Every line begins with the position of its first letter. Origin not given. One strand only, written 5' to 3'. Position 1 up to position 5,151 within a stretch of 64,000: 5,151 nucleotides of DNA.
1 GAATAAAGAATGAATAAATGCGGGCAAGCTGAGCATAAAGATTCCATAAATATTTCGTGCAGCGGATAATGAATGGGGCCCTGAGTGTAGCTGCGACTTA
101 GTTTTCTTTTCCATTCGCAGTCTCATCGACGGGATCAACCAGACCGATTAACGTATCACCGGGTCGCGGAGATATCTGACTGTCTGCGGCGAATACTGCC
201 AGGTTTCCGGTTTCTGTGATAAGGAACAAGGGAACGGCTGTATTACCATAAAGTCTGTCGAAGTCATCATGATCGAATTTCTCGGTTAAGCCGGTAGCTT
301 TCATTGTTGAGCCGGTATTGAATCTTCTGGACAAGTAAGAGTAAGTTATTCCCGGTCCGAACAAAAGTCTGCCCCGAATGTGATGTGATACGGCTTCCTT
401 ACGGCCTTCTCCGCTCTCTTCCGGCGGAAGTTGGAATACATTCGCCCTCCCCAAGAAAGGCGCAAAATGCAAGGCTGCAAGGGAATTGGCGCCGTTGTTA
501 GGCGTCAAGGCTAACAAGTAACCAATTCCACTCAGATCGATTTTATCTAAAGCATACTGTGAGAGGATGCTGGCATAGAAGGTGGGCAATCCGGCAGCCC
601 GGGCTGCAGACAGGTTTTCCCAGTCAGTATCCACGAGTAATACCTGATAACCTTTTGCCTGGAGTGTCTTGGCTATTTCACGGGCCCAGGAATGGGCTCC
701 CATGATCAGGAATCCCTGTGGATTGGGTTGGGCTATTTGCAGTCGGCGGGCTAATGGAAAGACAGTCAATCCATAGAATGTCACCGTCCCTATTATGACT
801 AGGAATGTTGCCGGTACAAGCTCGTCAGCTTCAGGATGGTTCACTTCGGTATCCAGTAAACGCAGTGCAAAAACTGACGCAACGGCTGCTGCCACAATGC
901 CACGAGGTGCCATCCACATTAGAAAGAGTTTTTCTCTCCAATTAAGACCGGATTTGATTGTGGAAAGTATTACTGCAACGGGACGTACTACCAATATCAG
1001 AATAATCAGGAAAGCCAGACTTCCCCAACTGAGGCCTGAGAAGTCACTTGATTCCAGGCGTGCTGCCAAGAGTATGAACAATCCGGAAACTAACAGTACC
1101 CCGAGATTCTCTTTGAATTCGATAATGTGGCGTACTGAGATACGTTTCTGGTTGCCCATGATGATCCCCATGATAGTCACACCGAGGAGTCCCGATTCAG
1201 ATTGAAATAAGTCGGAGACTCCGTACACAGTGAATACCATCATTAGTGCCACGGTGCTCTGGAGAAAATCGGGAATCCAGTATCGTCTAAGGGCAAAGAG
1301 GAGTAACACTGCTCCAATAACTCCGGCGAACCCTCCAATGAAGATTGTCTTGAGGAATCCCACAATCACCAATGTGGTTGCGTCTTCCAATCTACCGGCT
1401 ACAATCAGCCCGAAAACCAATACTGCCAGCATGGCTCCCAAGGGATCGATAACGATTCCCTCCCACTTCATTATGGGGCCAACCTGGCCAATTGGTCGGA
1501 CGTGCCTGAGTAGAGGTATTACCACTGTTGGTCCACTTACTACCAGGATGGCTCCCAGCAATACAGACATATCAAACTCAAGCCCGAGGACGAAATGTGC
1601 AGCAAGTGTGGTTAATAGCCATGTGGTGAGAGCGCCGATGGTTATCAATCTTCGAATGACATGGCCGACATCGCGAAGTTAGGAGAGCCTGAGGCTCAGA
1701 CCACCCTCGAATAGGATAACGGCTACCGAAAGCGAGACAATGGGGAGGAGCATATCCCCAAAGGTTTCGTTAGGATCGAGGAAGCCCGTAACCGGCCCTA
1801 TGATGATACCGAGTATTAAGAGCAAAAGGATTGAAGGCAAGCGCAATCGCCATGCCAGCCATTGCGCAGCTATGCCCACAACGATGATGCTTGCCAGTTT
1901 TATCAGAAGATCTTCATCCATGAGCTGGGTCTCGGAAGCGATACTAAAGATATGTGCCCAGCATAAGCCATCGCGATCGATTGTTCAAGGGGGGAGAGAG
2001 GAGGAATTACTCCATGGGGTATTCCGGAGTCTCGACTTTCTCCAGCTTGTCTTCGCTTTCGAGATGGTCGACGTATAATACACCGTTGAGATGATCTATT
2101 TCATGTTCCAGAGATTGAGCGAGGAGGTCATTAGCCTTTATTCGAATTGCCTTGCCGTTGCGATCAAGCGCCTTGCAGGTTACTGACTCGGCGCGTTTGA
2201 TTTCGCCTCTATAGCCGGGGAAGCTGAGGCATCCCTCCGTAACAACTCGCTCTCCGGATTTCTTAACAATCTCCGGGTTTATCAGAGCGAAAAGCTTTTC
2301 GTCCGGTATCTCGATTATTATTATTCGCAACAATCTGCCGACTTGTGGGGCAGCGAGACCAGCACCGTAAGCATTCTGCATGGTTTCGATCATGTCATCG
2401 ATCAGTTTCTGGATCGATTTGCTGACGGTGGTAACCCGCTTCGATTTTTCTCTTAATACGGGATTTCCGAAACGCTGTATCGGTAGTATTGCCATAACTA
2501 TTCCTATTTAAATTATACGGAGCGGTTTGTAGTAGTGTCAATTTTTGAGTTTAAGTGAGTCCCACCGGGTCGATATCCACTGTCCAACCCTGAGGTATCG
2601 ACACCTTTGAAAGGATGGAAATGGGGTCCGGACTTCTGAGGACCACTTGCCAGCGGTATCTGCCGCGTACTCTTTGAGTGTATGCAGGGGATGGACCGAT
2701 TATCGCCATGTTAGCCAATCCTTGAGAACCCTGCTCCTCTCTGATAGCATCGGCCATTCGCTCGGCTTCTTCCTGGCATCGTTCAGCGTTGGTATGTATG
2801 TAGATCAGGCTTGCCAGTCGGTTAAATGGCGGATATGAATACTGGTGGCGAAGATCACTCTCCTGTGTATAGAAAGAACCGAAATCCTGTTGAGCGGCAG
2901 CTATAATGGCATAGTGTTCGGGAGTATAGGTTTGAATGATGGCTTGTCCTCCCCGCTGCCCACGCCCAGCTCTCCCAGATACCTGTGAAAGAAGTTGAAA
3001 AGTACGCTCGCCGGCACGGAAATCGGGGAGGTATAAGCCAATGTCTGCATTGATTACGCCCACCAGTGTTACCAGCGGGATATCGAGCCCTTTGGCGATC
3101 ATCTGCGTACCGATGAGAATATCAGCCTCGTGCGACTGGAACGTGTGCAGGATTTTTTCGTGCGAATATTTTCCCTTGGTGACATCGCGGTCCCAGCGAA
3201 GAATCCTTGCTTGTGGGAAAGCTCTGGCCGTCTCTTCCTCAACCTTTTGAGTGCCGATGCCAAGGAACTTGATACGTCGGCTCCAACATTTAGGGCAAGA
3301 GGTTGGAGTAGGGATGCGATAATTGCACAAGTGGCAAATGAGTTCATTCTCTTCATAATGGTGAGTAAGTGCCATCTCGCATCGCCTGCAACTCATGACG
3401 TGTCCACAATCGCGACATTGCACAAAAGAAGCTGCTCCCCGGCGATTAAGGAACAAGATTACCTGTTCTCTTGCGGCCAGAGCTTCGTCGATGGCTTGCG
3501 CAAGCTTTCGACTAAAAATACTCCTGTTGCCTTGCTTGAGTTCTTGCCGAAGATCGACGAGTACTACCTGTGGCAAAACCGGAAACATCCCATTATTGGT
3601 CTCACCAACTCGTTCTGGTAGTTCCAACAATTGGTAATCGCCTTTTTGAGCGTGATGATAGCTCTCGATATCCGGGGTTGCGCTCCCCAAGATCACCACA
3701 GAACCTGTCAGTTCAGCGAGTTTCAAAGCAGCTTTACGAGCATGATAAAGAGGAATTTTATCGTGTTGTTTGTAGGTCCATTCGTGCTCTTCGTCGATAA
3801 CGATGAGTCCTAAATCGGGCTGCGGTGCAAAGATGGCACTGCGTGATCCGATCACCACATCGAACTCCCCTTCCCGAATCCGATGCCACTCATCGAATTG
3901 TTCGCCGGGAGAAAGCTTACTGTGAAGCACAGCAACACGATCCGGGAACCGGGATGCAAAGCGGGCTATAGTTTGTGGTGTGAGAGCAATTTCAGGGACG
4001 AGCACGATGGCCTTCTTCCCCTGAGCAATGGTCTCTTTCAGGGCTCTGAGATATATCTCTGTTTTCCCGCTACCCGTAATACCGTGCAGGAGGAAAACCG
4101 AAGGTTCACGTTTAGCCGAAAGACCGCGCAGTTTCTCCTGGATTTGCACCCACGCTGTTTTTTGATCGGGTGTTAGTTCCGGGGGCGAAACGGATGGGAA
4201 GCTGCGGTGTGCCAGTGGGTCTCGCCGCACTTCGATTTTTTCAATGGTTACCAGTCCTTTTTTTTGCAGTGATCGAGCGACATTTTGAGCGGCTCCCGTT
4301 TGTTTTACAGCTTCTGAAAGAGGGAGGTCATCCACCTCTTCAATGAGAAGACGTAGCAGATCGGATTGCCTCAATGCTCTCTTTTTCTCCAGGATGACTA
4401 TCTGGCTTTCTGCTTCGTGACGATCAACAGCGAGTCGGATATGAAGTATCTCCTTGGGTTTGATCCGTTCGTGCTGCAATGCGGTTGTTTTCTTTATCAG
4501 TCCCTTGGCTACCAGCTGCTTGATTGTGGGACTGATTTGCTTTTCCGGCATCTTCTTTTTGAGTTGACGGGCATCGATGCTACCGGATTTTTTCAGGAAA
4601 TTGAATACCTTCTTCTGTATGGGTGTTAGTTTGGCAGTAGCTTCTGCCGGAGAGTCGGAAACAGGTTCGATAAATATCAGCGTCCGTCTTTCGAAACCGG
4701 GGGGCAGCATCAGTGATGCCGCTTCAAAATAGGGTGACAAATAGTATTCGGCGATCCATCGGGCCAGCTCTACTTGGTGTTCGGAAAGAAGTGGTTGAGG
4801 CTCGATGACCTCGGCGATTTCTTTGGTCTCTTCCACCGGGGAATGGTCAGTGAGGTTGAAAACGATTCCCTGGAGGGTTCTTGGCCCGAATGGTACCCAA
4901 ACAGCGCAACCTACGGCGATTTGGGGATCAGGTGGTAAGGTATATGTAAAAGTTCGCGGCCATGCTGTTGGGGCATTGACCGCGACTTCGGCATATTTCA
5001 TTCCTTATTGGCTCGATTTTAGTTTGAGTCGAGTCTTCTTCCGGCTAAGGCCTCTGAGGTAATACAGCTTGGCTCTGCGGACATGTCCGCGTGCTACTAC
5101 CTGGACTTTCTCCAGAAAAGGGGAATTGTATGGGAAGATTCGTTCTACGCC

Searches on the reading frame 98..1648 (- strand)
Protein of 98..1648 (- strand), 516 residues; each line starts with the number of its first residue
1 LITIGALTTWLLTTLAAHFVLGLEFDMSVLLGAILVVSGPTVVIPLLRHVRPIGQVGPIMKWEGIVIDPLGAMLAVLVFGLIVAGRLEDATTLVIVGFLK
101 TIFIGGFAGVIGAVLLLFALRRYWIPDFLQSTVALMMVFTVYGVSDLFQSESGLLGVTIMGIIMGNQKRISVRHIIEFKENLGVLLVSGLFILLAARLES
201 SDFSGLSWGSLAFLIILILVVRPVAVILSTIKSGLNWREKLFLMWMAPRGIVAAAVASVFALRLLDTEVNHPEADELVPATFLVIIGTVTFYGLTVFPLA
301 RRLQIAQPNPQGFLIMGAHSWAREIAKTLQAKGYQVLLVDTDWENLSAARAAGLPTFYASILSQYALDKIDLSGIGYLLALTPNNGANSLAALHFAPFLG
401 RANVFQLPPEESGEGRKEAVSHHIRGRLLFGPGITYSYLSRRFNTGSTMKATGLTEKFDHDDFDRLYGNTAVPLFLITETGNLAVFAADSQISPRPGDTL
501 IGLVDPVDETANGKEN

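Call 31: search_protein_families(library=pfam, proteins=[window:98-1648:-], max_evalue=0.00001)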
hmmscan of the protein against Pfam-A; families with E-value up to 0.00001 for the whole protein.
window:98-1648:- (516 aa): 2 families
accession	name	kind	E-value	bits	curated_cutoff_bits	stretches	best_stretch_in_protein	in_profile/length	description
PF00999.27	Na_H_Exchanger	-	2.2e-32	112.8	26.2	1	1-301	77-374/375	Sodium/hydrogen exchanger, transmembrane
PF02254.24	TrkA_N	-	3.9e-09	37.3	23.8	1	313-394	1-82/116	TrkA-N domain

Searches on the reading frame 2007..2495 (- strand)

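Call 31: search_protein_families(library=pfam, proteins=[window:2007-2495:-], max_evalue=0.00001)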
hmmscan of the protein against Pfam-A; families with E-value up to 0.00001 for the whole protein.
window:2007-2495:- (162 aa): 1 family
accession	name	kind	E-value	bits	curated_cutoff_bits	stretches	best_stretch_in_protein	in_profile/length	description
PF01327.26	Pep_deformylase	-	2.1e-48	164.3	22.8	1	4-149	2-154/156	Polypeptide deformylase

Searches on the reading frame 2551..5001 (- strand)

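Call 31: search_protein_families(library=pfam, proteins=[window:2551-5001:-], max_evalue=0.00001)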
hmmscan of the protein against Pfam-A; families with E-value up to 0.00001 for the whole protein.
window:2551-5001:- (816 aa): 6 families
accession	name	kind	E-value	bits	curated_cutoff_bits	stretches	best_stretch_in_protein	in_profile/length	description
PF17764.6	PriA_3primeBD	-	1.2e-26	92.8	22.7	1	5-100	1-96/96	3'DNA-binding domain (3'BD)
PF00270.35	DEAD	-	7.7e-16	58.7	26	1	278-446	2-162/167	DEAD/DEAH box helicase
PF04851.21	ResIII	-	6.1e-15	56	22.5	1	275-443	3-162/164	Type III restriction enzyme, res subunit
PF18074.6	PriA_C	-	7.3e-13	49.6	26.9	1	725-797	1-73/95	Primosomal protein N C-terminal domain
PF00271.37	Helicase_C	-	8.6e-12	45.7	23.5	1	613-680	53-108/110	Helicase conserved C-terminal domain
PF18319.7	Zn_ribbon_PriA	-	1.1e-06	28.9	26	1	538-564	1-27/27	PriA DNA helicase Cys-rich region (CRR) domain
